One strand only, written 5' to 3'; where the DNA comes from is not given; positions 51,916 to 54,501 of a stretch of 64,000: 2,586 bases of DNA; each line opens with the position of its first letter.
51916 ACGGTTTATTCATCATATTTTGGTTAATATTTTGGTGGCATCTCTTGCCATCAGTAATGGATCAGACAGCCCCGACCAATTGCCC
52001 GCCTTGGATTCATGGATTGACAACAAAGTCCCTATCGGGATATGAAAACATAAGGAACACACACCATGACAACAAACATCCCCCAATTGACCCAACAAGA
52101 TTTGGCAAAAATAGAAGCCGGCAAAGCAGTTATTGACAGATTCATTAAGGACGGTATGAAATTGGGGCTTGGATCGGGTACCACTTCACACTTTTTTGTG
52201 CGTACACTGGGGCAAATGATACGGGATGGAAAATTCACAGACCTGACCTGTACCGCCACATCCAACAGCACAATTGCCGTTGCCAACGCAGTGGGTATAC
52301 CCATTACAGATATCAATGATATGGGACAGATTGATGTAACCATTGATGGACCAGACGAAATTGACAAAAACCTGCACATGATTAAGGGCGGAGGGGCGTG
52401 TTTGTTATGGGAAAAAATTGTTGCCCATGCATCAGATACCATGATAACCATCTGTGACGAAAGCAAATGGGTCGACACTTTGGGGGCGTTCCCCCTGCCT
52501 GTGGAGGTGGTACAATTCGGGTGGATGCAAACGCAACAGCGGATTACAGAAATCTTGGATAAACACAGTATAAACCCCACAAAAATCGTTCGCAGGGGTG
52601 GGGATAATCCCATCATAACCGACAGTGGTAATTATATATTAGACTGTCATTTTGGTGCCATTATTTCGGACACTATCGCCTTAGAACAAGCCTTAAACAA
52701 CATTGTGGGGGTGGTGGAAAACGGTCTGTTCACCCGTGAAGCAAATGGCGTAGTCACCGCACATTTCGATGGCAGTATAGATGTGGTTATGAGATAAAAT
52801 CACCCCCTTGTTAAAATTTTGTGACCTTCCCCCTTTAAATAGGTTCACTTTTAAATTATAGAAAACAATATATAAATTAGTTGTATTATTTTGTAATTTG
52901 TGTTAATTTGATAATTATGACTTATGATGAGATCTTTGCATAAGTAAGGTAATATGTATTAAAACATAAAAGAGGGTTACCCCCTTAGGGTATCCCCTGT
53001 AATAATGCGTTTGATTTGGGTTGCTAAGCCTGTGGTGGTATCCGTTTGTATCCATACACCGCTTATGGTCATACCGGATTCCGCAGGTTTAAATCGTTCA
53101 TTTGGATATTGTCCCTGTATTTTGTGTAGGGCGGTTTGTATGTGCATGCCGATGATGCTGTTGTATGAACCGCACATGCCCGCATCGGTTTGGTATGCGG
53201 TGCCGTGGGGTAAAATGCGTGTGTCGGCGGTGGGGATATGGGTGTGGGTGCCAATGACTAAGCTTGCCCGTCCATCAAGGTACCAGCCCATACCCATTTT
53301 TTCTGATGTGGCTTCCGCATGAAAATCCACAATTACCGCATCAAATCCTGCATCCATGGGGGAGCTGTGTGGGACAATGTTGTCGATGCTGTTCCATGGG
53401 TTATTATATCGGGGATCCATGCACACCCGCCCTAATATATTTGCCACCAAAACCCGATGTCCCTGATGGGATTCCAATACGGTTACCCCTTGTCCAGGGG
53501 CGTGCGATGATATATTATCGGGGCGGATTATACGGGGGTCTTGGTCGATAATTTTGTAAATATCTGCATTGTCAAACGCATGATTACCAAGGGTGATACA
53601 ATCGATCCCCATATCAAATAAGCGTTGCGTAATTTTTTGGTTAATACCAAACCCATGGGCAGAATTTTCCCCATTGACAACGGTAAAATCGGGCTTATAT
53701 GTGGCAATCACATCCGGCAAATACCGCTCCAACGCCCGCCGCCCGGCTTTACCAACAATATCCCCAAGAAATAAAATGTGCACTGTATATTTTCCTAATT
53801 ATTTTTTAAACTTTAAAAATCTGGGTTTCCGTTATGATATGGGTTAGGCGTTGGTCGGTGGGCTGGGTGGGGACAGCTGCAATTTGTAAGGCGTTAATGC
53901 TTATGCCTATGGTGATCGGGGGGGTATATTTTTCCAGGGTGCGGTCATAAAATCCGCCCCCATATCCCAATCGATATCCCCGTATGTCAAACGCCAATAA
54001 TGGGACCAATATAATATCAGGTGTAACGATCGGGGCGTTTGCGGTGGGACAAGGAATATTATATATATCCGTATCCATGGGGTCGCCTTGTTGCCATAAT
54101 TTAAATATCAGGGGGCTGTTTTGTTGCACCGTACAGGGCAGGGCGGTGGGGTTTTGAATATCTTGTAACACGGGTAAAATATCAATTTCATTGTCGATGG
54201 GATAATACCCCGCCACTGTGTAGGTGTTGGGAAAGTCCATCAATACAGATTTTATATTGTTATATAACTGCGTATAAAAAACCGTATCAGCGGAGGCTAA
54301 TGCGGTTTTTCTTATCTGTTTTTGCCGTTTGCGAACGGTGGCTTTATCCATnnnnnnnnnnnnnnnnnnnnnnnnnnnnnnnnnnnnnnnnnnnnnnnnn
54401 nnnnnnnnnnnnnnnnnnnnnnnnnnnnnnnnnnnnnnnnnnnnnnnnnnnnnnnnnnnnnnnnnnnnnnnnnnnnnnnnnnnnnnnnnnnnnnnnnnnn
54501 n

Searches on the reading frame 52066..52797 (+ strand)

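Call 86: search_protein_families(library=pfam, proteins=[window:52066-52797:+], max_evalue=0.00001)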
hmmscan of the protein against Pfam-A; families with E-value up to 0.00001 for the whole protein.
window:52066-52797:+ (243 aa): 1 family
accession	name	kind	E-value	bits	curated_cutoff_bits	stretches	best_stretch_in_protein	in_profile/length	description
PF06026.20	Rib_5-P_isom_A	-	5.2e-59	199.2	26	1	62-235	2-172/173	Ribose 5-phosphate isomerase A (phosphoriboisomerase A)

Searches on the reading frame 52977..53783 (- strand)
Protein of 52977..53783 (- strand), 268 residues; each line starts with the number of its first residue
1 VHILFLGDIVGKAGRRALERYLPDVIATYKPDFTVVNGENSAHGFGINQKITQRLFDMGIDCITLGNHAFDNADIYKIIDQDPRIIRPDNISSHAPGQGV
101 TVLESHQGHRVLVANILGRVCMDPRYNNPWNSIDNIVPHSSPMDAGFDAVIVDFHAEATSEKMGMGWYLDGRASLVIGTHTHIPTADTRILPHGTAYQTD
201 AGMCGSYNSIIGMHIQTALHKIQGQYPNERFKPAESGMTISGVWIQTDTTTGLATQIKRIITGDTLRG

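Call 86: search_protein_families(library=pfam, proteins=[window:52977-53783:-], max_evalue=0.00001)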
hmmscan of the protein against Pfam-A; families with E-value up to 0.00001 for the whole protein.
window:52977-53783:- (268 aa): 2 families
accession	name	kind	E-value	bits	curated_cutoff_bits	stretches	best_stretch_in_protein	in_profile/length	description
PF13277.11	YmdB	-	3.9e-101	338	27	1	4-260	1-253/253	YmdB-like protein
PF00149.33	Metallophos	-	1.6e-11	45.4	21.5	1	1-184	1-191/191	Calcineurin-like phosphoesterase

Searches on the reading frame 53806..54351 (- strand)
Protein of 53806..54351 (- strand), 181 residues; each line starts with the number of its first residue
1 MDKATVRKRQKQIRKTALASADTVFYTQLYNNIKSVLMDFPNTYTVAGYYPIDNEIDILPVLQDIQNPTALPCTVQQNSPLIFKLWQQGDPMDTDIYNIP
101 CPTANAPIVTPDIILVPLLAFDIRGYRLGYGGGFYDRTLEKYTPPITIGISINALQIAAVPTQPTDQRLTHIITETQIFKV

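Call 86: search_protein_families(library=pfam, proteins=[window:53806-54351:-], max_evalue=0.00001)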
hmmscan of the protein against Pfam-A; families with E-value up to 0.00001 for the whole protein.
window:53806-54351:- (181 aa): 1 family
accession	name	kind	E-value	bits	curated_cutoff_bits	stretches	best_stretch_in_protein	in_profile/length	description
PF01812.26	5-FTHF_cyc-lig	-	1.9e-27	96.9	27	1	3-175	1-186/186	5-formyltetrahydrofolate cyclo-ligase family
